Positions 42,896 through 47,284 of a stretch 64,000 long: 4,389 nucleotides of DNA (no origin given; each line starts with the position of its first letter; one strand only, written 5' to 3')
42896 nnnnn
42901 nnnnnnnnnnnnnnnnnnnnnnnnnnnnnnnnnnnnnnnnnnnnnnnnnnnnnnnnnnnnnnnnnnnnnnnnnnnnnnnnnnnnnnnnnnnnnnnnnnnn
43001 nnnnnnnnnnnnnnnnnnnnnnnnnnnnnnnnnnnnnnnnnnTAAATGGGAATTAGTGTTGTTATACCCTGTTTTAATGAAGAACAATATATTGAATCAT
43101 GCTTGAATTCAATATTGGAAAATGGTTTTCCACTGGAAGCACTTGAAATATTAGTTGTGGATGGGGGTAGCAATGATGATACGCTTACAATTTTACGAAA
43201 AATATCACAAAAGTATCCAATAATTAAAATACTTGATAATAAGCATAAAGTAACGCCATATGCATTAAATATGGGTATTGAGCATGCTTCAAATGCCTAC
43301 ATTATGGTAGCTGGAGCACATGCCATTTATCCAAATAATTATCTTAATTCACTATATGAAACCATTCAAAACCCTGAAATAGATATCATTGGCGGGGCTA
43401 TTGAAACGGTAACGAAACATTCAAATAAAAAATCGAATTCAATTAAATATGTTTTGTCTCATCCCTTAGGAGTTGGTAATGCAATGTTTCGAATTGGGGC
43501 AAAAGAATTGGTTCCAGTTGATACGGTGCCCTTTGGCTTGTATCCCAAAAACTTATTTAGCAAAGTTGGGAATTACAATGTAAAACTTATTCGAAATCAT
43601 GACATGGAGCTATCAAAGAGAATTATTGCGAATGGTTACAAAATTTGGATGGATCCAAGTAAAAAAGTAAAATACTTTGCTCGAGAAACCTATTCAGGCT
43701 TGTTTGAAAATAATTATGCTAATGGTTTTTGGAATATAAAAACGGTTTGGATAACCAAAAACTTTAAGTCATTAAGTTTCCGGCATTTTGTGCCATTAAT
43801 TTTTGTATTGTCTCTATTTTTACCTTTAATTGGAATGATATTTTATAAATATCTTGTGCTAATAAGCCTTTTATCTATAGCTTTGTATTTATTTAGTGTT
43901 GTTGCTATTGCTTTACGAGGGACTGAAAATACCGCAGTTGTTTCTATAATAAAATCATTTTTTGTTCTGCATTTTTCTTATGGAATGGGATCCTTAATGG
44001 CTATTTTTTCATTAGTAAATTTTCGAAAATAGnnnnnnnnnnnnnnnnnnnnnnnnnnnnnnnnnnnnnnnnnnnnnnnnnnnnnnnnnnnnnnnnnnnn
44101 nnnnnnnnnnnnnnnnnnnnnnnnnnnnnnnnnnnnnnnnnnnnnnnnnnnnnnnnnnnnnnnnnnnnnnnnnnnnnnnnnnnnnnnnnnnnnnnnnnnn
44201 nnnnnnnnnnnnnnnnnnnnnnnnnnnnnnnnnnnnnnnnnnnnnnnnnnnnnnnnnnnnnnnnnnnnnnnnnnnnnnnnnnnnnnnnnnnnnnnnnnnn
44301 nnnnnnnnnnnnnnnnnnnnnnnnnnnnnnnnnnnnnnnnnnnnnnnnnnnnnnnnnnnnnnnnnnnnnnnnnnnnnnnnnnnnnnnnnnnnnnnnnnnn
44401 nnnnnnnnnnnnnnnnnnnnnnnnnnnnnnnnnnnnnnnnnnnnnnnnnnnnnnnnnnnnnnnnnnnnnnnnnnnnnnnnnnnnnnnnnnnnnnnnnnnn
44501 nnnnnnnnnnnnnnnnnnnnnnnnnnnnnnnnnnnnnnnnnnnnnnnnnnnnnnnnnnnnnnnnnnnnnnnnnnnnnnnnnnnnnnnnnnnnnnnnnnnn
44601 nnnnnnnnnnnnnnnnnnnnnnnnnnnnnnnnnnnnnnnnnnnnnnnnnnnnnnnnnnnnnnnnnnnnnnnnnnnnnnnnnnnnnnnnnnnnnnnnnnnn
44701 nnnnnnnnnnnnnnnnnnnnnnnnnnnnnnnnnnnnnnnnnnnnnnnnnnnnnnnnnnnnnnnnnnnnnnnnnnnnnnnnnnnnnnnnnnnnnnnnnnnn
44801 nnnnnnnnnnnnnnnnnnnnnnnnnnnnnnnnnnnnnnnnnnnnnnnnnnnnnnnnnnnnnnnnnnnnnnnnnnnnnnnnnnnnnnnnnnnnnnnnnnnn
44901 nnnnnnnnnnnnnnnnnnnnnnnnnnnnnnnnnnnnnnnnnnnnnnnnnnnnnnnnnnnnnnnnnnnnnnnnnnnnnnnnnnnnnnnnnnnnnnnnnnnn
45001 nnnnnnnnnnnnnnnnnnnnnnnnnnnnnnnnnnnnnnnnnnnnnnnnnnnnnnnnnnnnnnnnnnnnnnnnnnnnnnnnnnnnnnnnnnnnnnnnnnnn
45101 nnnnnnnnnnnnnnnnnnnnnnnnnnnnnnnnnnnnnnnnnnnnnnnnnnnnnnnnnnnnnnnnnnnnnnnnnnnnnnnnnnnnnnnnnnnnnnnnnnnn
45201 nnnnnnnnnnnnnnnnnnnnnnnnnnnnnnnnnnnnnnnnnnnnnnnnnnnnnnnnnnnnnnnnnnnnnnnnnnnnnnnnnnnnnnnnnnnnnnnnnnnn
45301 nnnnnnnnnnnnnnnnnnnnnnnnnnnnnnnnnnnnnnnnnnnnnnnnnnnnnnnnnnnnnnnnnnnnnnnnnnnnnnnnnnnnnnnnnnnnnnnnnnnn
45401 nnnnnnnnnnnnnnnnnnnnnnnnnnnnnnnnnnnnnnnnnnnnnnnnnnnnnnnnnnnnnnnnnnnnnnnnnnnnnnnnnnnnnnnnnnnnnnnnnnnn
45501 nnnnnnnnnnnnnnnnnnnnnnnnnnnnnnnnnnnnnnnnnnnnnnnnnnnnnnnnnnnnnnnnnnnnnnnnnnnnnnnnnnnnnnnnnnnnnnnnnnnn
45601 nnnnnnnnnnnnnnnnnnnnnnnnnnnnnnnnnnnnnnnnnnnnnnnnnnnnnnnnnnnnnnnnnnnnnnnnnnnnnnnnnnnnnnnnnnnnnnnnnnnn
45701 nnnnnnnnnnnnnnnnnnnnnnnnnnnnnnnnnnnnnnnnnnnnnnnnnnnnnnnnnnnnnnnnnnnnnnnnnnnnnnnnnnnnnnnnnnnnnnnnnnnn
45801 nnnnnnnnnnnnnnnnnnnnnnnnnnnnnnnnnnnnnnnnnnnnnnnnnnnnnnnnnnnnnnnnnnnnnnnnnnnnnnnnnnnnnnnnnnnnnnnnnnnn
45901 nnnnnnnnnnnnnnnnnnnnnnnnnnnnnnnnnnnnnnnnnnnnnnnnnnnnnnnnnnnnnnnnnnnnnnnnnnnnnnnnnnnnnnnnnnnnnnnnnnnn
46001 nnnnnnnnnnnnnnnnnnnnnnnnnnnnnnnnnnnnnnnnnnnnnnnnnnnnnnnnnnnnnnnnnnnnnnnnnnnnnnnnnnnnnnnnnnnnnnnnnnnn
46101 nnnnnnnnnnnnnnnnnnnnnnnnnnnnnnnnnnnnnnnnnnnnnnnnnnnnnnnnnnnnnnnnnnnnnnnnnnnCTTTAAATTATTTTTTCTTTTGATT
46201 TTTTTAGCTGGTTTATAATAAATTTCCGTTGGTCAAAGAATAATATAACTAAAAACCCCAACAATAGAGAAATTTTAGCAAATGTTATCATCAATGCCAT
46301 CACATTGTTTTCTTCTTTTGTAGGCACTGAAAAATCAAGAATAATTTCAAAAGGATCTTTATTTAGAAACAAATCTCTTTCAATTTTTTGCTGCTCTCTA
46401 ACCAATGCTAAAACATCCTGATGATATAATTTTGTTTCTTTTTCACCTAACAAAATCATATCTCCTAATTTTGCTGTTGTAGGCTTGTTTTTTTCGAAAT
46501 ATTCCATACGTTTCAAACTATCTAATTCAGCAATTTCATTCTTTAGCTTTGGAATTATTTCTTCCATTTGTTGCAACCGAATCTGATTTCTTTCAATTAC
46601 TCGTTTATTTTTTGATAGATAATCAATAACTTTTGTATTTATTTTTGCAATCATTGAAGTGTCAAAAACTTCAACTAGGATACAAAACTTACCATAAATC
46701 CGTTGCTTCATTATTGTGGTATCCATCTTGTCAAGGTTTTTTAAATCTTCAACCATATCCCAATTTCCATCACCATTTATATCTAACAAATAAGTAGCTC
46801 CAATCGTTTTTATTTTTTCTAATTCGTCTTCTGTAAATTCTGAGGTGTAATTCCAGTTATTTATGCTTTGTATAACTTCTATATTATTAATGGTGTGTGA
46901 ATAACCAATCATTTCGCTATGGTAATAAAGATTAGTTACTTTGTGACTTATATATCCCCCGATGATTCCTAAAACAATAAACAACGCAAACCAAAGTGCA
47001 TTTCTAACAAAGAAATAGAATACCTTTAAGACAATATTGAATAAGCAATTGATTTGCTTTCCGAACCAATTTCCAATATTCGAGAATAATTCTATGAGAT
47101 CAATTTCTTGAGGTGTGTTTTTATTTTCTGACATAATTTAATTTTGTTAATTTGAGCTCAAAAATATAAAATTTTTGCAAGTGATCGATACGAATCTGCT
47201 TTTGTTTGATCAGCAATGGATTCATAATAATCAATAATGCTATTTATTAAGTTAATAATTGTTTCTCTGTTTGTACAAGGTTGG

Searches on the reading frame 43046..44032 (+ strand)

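Call 22: search_protein_families(library=pfam, proteins=[window:43046-44032:+], max_evalue=0.001)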
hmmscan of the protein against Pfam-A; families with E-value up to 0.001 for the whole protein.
window:43046-44032:+ (328 aa): 3 families
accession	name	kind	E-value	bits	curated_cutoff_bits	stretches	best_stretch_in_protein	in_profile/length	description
PF00535.33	Glycos_transf_2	-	3.3e-28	99.2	23.3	1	4-173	1-166/168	Glycosyl transferase family 2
PF13641.12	Glyco_tranf_2_3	-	9.1e-12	45.9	27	1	3-123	3-126/230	Glycosyltransferase like family 2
PF10111.15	Glyco_tranf_2_2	-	3.7e-05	23.8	27.3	1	4-119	1-119/276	Glycosyltransferase like family 2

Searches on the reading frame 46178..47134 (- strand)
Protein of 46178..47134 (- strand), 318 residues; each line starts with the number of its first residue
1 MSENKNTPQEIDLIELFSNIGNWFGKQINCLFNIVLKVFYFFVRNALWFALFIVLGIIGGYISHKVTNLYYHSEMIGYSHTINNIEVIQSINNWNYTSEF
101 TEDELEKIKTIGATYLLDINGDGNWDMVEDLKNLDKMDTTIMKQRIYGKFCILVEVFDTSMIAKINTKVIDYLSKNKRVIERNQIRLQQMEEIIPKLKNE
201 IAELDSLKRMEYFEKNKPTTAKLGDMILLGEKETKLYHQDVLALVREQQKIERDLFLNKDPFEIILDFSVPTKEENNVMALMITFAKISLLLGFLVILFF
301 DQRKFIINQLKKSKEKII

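Call 22: search_protein_families(library=pfam, proteins=[window:46178-47134:-], max_evalue=0.001)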
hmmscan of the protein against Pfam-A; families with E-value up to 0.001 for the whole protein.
window:46178-47134:- (318 aa): 0 families

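Call 71: search_protein_families(library=pfam, proteins=[window:46178-47134:-], max_evalue=1)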
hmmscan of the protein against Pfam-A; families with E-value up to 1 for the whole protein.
window:46178-47134:- (318 aa): 1 family
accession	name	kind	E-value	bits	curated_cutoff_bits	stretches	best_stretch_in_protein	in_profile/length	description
PF03397.20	Rhabdo_matrix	-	0.063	13.3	27.7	1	102-185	13-96/168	Rhabdovirus matrix protein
